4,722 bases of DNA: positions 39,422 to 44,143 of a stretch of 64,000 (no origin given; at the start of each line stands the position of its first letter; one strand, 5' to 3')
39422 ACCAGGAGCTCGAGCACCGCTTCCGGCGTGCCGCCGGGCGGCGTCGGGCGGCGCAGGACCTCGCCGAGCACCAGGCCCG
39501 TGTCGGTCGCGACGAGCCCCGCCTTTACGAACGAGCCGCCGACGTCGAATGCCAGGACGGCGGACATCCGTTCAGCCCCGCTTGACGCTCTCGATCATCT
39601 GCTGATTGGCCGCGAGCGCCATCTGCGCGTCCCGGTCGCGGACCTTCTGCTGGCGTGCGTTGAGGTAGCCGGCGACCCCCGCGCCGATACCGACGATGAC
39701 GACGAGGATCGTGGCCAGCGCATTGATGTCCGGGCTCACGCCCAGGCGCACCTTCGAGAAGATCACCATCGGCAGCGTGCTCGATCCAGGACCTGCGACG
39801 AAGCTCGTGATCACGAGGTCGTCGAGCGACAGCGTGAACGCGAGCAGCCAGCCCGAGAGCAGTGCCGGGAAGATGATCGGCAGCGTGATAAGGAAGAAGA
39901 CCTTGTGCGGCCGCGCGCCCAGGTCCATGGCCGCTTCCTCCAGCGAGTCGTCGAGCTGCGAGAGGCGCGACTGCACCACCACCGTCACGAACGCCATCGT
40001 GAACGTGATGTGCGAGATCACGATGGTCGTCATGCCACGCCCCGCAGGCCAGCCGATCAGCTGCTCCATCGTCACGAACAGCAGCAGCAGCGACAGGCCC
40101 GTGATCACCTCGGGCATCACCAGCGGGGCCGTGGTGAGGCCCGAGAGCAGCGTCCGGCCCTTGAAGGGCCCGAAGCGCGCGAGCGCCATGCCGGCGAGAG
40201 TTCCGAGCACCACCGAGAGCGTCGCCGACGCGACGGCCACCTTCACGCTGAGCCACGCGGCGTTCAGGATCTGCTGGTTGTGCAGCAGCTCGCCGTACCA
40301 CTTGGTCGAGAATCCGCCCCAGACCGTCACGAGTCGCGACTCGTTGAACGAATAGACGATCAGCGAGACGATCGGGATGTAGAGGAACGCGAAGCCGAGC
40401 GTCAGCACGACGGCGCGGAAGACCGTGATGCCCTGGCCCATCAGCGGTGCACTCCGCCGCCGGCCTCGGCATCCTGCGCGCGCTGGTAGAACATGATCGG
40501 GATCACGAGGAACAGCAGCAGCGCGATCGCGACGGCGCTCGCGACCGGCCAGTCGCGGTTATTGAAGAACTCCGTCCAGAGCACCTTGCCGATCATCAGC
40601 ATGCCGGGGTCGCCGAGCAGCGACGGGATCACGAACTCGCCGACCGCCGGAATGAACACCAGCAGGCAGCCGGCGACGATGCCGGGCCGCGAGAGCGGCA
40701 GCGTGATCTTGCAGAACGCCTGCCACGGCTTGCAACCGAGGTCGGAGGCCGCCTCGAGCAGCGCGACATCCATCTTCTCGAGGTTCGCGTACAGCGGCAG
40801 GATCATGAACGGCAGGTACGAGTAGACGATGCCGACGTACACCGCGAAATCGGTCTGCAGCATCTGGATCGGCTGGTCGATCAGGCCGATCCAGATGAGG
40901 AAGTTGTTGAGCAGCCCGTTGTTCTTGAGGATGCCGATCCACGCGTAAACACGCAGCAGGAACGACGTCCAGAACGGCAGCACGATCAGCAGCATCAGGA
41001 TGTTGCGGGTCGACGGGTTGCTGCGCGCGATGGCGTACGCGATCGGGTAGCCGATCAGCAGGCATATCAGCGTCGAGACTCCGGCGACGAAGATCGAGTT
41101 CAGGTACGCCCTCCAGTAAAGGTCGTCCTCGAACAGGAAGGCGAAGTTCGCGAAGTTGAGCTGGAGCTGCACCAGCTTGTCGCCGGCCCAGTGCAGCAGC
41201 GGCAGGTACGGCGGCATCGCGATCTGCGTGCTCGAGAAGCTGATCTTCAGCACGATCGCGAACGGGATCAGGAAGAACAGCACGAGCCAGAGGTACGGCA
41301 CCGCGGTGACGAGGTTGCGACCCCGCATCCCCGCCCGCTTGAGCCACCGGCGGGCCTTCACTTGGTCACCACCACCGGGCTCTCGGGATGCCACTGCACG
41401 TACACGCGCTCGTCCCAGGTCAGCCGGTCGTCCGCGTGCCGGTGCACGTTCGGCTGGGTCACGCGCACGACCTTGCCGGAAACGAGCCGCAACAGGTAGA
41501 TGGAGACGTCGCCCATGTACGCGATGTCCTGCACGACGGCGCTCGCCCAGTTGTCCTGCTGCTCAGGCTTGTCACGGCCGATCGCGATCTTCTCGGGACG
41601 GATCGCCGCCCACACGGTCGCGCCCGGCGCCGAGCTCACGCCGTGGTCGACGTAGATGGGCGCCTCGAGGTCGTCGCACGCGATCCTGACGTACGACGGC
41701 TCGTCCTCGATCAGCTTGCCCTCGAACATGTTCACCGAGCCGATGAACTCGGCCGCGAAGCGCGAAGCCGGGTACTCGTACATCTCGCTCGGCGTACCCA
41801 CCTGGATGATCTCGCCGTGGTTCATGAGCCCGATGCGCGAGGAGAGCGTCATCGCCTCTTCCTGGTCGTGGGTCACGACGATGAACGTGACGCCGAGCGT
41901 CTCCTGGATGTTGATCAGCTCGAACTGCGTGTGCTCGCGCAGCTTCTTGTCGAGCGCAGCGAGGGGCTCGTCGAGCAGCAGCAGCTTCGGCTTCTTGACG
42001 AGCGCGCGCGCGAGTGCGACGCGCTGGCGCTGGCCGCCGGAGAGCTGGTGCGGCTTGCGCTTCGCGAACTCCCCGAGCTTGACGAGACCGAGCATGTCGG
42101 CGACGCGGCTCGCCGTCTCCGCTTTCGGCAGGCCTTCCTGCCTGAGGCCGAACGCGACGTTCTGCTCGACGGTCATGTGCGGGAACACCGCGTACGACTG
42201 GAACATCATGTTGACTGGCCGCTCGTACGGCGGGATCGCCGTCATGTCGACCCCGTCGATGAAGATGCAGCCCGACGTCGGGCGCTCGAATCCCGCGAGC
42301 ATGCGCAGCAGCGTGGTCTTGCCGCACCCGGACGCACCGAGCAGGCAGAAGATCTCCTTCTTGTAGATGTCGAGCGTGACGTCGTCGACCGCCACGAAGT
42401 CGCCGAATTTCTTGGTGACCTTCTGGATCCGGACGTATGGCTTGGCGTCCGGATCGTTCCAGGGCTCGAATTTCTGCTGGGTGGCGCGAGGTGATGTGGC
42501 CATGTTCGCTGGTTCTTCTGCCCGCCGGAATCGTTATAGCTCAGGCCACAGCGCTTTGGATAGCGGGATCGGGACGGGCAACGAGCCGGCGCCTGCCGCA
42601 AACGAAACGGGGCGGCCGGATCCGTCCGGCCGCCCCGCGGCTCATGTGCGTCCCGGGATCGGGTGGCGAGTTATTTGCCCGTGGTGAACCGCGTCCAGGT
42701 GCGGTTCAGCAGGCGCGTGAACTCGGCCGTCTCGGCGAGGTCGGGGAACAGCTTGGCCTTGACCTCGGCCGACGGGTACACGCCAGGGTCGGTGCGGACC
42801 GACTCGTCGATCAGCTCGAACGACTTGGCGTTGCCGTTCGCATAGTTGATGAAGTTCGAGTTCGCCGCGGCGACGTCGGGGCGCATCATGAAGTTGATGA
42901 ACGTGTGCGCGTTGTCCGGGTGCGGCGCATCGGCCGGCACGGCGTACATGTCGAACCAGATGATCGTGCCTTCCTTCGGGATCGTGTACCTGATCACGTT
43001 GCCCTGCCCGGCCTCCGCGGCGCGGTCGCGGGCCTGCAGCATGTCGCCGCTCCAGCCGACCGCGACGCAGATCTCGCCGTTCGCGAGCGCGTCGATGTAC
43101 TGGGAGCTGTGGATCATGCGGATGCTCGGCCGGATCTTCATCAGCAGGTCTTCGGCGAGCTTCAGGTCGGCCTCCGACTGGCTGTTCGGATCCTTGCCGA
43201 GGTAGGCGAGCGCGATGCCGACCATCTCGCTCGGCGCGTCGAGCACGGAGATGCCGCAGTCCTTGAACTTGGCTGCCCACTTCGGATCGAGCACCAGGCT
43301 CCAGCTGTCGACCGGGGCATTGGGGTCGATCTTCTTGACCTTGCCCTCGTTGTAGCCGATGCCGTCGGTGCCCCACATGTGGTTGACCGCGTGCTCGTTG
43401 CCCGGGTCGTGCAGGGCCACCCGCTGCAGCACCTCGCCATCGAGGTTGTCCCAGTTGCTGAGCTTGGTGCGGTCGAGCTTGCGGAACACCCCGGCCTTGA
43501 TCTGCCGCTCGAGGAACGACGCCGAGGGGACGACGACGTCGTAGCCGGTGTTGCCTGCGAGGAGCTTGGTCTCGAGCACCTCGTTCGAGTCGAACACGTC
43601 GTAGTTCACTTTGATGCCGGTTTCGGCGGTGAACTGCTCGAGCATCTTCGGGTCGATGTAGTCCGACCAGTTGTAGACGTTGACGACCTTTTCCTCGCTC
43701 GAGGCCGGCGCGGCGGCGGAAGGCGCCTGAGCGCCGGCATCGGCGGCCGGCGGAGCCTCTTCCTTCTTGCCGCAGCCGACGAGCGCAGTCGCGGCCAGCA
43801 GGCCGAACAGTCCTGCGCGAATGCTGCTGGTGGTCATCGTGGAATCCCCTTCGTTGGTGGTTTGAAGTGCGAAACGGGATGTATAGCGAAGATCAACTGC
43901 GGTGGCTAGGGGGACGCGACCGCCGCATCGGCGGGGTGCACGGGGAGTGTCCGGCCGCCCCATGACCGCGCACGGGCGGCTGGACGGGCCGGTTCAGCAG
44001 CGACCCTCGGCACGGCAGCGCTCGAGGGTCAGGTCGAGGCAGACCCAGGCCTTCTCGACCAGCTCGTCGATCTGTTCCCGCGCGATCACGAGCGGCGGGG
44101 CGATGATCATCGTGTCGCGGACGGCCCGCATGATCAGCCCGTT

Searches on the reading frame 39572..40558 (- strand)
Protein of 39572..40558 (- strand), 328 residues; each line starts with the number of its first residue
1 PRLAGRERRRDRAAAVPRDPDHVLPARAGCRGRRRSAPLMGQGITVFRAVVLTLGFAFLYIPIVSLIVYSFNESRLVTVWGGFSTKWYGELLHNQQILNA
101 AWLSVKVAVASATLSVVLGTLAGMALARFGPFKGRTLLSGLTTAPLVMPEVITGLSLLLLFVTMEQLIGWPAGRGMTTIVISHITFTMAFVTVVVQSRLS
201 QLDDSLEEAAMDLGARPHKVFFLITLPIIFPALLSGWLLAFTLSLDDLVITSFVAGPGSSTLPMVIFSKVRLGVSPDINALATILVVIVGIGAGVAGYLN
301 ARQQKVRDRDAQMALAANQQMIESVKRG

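Call 97: search_protein_families(library=pfam, proteins=[window:39572-40558:-], max_evalue=0.00001)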
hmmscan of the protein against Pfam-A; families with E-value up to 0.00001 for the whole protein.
window:39572-40558:- (328 aa): 1 family
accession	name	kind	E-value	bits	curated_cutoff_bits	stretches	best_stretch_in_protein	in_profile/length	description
PF00528.27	BPD_transp_1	-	6.2e-15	55.8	26.4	1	119-289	1-166/184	Binding-protein-dependent transport system inner membrane component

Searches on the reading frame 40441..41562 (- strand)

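Call 97: search_protein_families(library=pfam, proteins=[window:40441-41562:-], max_evalue=0.00001)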
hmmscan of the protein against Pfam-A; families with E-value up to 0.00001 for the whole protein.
window:40441-41562:- (373 aa): 1 family
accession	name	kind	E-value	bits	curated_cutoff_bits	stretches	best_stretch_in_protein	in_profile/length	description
PF00528.27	BPD_transp_1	-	2.5e-18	66.9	26.4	1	171-358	1-175/184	Binding-protein-dependent transport system inner membrane component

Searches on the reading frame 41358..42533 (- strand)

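Call 97: search_protein_families(library=pfam, proteins=[window:41358-42533:-], max_evalue=0.00001)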
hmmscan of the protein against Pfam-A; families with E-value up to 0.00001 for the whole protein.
window:41358-42533:- (391 aa): 3 families
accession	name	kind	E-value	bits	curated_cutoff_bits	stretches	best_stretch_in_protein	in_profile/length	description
PF00005.33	ABC_tran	-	1e-37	130.2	25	1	50-192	2-137/137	ABC transporter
PF08402.16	TOBE_2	-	7.9e-20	71.2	21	1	310-388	2-75/76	TOBE domain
PF13304.12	AAA_21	-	7.6e-06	26.6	27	0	158-224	232-300/304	AAA domain, putative AbiEii toxin, Type IV TA system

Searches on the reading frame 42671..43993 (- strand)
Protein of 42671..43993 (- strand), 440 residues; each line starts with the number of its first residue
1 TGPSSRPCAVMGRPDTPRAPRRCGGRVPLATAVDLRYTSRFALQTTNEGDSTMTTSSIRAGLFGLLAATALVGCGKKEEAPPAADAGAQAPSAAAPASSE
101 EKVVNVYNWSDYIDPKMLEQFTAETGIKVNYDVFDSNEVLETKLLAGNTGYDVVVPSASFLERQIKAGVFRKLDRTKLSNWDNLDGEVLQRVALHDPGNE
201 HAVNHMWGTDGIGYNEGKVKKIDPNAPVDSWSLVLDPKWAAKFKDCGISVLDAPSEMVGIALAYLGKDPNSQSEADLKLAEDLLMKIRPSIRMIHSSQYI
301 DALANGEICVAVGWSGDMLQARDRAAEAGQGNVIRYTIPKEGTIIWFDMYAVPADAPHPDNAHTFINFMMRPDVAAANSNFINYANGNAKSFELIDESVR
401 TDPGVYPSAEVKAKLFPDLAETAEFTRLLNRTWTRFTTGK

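Call 97: search_protein_families(library=pfam, proteins=[window:42671-43993:-], max_evalue=0.00001)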
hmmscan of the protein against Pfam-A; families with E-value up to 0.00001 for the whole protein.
window:42671-43993:- (440 aa): 4 families
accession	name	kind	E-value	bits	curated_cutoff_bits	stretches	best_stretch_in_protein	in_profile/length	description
PF13416.11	SBP_bac_8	-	1.2e-27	97.9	27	1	116-403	1-275/279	Bacterial extracellular solute-binding protein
PF13343.11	SBP_bac_6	-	6.3e-21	75.4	24.6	1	152-384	5-217/245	Bacterial extracellular solute-binding protein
PF01547.30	SBP_bac_1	-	3e-16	60.8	26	1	115-375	12-306/307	Bacterial extracellular solute-binding protein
PF13531.11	SBP_bac_11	-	7.1e-07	29.7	25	1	117-376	16-219/227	Bacterial extracellular solute-binding protein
